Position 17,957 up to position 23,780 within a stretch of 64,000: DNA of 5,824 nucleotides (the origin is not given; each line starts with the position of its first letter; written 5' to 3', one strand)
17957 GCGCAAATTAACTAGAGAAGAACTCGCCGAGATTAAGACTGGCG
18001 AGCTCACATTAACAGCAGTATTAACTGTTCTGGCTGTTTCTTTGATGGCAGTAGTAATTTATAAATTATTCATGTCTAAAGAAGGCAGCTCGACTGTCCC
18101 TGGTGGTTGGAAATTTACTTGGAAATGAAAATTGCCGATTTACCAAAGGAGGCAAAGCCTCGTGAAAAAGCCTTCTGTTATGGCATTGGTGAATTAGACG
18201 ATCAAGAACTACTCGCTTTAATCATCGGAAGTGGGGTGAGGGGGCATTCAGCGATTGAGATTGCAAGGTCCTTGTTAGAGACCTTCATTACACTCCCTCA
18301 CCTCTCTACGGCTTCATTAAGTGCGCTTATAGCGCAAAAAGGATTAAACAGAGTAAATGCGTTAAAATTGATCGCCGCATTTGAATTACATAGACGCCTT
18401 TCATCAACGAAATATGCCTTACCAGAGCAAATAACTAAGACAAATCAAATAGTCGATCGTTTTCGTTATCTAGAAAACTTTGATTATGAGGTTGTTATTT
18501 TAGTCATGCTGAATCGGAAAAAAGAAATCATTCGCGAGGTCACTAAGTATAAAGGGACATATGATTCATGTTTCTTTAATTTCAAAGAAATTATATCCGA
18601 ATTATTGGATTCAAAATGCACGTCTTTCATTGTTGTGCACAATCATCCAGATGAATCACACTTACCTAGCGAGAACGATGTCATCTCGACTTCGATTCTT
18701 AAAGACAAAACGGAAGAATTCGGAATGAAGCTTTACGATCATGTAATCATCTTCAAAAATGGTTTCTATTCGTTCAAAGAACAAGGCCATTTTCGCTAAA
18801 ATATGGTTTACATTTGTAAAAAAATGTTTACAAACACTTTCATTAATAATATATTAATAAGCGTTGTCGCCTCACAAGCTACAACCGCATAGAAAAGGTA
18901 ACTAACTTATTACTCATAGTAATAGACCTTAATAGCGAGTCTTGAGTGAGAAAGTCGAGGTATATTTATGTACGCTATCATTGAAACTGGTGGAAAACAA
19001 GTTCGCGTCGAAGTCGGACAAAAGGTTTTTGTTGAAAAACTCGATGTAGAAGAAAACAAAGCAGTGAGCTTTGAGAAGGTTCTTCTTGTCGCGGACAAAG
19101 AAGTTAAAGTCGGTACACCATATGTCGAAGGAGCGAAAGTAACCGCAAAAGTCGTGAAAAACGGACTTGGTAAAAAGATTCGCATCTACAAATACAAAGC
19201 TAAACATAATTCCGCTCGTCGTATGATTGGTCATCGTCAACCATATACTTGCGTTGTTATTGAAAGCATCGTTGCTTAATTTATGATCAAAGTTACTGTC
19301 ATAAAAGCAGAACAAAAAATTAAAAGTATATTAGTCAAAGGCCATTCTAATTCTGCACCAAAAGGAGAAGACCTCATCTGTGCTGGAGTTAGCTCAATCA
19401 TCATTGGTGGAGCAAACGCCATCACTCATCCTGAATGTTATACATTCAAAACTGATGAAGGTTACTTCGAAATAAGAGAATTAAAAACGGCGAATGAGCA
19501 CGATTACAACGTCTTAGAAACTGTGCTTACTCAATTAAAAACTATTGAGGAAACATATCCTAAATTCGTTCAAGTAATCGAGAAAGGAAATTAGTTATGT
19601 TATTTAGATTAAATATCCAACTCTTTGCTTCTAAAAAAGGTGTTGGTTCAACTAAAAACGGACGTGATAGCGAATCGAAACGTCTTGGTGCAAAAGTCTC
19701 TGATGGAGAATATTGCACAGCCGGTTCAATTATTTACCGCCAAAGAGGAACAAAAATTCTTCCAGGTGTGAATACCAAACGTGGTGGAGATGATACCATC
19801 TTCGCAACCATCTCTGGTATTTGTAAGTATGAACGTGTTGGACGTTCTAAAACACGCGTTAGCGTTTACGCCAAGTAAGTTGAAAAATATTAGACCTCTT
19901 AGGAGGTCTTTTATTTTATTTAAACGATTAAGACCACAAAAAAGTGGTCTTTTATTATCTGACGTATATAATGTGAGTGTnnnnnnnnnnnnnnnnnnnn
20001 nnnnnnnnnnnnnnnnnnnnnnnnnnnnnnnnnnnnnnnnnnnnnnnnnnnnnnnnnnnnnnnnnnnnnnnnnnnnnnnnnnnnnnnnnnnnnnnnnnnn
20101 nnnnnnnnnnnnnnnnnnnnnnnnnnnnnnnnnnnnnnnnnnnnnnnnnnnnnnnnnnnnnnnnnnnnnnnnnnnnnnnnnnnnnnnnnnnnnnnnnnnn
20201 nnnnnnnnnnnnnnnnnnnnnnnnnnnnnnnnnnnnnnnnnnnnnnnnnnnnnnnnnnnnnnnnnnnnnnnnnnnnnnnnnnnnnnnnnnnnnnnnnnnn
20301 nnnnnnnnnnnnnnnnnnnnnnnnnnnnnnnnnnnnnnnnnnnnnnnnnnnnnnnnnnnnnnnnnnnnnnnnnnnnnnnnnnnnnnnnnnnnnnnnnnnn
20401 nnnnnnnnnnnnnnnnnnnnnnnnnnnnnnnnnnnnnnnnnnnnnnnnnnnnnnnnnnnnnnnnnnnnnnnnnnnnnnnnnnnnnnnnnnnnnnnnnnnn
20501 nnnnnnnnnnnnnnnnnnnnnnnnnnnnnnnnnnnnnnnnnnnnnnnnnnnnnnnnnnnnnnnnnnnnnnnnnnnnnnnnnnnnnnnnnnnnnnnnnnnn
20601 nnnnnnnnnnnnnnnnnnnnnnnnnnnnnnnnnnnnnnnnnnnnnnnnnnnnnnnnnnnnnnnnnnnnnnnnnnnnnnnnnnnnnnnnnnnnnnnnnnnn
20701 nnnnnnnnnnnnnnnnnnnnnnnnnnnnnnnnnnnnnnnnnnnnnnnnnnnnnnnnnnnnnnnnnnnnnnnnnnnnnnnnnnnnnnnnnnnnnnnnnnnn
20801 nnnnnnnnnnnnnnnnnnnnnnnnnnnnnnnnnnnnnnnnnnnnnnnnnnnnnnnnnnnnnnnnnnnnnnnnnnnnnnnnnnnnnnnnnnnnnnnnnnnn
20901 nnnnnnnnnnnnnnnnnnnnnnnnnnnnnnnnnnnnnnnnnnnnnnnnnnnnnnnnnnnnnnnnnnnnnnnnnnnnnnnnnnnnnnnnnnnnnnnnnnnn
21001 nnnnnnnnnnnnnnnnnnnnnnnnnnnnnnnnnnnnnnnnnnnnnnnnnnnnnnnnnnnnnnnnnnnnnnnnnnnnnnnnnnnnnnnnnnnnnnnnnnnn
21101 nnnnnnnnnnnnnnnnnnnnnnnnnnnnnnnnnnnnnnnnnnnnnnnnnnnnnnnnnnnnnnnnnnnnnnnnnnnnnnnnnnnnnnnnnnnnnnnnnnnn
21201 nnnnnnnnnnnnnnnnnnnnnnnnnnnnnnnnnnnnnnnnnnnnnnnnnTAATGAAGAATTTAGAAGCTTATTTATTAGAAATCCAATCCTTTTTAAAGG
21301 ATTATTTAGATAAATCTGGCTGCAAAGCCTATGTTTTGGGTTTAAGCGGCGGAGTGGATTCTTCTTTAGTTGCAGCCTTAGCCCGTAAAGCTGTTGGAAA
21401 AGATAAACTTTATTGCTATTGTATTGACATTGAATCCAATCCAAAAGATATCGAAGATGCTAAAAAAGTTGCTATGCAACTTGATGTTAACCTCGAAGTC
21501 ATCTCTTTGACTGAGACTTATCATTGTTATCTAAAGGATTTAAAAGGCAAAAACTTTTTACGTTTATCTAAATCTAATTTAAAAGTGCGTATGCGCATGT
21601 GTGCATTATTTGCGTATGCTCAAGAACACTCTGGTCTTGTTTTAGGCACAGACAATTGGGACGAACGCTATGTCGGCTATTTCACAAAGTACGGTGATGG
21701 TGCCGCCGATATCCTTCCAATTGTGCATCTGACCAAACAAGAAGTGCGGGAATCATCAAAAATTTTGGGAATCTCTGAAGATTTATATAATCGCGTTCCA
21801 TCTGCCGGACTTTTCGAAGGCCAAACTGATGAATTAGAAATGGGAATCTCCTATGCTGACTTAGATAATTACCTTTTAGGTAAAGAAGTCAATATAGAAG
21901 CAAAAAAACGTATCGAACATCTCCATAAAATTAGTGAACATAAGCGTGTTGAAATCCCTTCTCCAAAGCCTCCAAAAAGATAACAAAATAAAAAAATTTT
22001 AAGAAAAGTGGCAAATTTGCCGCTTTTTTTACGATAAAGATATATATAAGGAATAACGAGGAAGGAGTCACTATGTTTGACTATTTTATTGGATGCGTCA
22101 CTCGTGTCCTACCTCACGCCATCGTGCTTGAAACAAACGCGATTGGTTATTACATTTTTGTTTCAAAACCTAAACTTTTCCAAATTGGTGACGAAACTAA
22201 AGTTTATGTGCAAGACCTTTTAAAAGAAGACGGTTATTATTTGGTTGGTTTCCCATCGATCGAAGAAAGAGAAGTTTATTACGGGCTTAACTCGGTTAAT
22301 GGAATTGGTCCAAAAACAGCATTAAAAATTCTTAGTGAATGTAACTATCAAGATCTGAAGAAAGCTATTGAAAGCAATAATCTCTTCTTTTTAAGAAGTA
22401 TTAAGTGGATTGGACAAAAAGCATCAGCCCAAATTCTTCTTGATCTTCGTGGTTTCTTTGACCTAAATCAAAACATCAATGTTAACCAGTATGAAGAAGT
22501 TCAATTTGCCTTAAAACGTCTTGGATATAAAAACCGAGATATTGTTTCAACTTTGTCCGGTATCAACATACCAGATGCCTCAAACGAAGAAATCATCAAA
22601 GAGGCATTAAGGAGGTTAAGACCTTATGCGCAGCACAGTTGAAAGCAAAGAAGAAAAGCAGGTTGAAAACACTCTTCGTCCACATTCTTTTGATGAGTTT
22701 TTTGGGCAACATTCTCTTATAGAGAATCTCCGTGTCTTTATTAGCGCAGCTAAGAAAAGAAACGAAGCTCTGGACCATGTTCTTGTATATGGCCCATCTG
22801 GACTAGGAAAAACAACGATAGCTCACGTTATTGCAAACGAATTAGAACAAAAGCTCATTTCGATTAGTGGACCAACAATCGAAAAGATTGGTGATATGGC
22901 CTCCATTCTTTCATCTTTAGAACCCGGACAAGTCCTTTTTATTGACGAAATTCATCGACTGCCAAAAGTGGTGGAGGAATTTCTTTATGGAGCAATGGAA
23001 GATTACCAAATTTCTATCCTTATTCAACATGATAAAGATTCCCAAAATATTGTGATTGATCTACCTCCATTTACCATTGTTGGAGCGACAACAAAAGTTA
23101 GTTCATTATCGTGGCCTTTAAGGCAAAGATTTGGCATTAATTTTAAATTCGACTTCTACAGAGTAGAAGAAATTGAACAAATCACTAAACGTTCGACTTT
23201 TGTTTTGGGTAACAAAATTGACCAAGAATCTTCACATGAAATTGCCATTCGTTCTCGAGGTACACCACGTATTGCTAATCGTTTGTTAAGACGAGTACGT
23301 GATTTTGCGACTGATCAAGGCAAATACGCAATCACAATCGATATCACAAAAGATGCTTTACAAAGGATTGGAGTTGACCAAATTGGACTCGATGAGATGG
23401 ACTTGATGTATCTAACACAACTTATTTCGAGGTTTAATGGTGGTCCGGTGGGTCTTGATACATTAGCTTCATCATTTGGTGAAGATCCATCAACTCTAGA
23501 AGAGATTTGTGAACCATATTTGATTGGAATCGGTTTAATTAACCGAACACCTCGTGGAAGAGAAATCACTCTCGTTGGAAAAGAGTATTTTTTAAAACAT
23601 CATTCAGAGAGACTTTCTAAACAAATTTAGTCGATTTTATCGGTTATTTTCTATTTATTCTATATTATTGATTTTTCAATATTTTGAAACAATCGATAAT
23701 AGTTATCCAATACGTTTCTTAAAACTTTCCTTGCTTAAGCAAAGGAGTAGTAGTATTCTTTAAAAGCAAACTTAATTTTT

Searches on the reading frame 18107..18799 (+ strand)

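Call 64: search_protein_families(library=pfam, proteins=[window:18107-18799:+], max_evalue=0.00001)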
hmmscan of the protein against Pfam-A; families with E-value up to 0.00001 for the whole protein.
window:18107-18799:+ (230 aa): 2 families
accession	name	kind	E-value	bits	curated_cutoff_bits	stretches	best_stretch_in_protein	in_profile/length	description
PF04002.20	RadC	-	3.3e-26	92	22.1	1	114-227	6-120/121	RadC-like JAB domain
PF20582.4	UPF0758_N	-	2.5e-18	66.3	27.1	1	9-85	1-76/77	UPF0758 N-terminal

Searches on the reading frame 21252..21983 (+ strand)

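Call 64: search_protein_families(library=pfam, proteins=[window:21252-21983:+], max_evalue=0.00001)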
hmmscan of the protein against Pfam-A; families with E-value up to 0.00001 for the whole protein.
window:21252-21983:+ (243 aa): 3 families
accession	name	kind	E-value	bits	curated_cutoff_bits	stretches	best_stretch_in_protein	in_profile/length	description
PF02540.23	NAD_synthase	-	1.7e-67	227.6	21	1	10-232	4-239/242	NAD synthase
PF00733.27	Asn_synthase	-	8.8e-08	32.6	21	1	31-87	24-80/354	Asparagine synthase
PF03054.22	tRNA_Me_trans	-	3.4e-07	30.6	20.6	0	28-91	4-77/202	tRNA methyl transferase HUP domain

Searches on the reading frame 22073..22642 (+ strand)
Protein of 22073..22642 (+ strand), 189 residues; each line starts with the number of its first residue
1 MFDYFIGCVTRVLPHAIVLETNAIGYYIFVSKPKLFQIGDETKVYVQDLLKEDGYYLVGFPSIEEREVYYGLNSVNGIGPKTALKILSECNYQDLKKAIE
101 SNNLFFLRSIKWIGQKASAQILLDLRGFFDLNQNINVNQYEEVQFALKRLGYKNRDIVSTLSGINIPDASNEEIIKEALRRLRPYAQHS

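Call 64: search_protein_families(library=pfam, proteins=[window:22073-22642:+], max_evalue=0.00001)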
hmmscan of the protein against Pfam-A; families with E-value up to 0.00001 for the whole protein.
window:22073-22642:+ (189 aa): 3 families
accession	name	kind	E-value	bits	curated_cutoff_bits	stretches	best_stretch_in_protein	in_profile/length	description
PF01330.27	RuvA_N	-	1.4e-09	38.3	23.6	1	1-57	1-59/61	RuvA N terminal domain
PF07499.19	RuvA_C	-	7e-09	36.5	24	1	139-182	2-46/47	RuvA, C-terminal domain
PF14520.12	HHH_5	-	3.4e-07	31.1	27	1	72-126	4-56/57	Helix-hairpin-helix domain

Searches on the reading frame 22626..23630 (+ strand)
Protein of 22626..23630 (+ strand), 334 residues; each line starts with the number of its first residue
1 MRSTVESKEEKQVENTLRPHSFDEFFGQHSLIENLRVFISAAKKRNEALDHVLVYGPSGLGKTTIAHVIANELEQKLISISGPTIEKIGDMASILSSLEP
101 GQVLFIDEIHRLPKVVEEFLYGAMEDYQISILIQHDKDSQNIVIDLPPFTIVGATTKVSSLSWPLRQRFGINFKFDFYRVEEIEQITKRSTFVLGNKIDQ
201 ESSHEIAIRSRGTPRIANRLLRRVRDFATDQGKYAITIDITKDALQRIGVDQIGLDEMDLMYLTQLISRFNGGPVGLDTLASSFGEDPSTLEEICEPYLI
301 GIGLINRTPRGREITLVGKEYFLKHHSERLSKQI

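Call 65: search_protein_families(library=pfam, proteins=[window:22626-23630:+], max_evalue=0.00001)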
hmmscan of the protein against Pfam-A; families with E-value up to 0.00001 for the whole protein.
window:22626-23630:+ (334 aa): 7 families
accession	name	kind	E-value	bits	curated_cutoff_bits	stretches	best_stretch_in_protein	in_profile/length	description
PF05496.18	RuvB_N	-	4.6e-65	218.7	27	1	17-174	1-158/159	Holliday junction DNA helicase RuvB P-loop domain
PF17864.7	AAA_lid_4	-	3.6e-26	91.2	27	1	178-251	1-74/74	RuvB AAA lid domain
PF05491.19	RuvB_C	-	1.1e-22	80.2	24.7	1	253-322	2-71/72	RuvB C-terminal winged helix domain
PF00004.35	AAA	-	1.5e-19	71.2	21.2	1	52-176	1-130/131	ATPase family associated with various cellular activities (AAA)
PF13191.12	AAA_16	-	9.3e-08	33.2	32.6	0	25-76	2-51/167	AAA ATPase domain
PF07728.20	AAA_5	-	1.4e-06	28.8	22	0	51-169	1-139/139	AAA domain (dynein-related subfamily)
PF13173.12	AAA_14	-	6.7e-06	26.6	27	0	52-124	5-85/129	AAA domain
